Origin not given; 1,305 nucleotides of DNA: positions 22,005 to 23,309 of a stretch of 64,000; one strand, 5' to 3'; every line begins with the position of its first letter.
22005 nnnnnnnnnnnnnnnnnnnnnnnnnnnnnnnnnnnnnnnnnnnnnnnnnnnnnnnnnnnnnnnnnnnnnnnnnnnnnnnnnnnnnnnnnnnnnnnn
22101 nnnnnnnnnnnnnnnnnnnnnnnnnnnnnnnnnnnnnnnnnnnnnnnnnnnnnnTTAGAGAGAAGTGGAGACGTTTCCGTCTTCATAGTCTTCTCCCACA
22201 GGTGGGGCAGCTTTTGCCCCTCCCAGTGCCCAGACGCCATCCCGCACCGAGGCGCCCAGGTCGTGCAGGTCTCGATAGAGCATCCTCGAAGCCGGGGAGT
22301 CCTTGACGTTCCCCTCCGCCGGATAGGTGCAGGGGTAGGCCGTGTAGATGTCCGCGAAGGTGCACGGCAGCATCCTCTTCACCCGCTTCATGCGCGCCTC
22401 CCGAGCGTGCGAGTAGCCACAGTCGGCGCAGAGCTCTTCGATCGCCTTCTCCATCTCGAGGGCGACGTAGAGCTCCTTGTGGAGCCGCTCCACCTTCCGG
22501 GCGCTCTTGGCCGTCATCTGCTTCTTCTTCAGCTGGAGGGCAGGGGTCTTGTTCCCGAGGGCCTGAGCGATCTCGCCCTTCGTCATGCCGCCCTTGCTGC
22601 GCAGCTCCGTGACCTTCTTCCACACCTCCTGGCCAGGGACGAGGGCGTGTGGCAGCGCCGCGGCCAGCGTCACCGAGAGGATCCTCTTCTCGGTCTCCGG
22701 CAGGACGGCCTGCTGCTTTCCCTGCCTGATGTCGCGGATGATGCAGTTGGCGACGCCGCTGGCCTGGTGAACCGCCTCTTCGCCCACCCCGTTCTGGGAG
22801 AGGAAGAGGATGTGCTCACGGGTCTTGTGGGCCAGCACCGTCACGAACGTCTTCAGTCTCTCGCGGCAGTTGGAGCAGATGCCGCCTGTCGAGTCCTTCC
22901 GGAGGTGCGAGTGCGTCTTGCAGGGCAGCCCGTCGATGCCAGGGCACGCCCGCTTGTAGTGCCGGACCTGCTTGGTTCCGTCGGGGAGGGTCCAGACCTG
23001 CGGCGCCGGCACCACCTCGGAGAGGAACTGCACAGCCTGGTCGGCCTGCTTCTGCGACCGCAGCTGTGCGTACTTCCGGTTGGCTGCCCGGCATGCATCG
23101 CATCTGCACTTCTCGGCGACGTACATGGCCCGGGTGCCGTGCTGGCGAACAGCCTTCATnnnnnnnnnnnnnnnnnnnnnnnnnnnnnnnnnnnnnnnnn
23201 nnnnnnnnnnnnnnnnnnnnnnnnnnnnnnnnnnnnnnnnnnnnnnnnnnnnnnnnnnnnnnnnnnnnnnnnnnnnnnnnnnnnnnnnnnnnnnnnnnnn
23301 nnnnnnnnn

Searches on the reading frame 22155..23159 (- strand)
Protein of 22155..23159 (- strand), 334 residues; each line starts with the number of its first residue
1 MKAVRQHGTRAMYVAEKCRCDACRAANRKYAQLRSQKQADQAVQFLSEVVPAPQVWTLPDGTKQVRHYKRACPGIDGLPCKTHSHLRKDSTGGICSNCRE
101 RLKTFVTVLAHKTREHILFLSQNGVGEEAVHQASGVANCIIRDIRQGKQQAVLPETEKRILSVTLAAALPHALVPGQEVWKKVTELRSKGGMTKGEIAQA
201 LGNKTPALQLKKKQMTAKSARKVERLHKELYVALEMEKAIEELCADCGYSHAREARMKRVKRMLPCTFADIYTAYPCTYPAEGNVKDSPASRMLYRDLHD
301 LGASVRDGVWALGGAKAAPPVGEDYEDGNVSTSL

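Call 11: search_protein_families(library=phrogs, proteins=[window:22155-23159:-])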
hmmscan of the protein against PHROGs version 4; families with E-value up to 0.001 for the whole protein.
window:22155-23159:- (334 aa): 3 families
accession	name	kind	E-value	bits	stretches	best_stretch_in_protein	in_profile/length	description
phrog_1590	-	unknown function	5e-09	36.9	1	80-245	14-195/281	-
phrog_4234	-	DNA, RNA and nucleotide metabolism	0.00016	22.4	1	4-39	90-126/130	HNH endonuclease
phrog_8936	-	unknown function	0.00086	20.3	0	6-41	117-151/179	-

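Call 68: find_related_loci(query=window:22155-23159:-, collection=viral_contigs, flank=10000)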
Query window:22155-23159:- (334 aa) in viral_contigs; peptide patterns used: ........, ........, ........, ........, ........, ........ (x = any residue, [..] = any of these).
13 stretches matched a pattern, but none encodes a relative of the query by tblastn (E <= 1e-3).
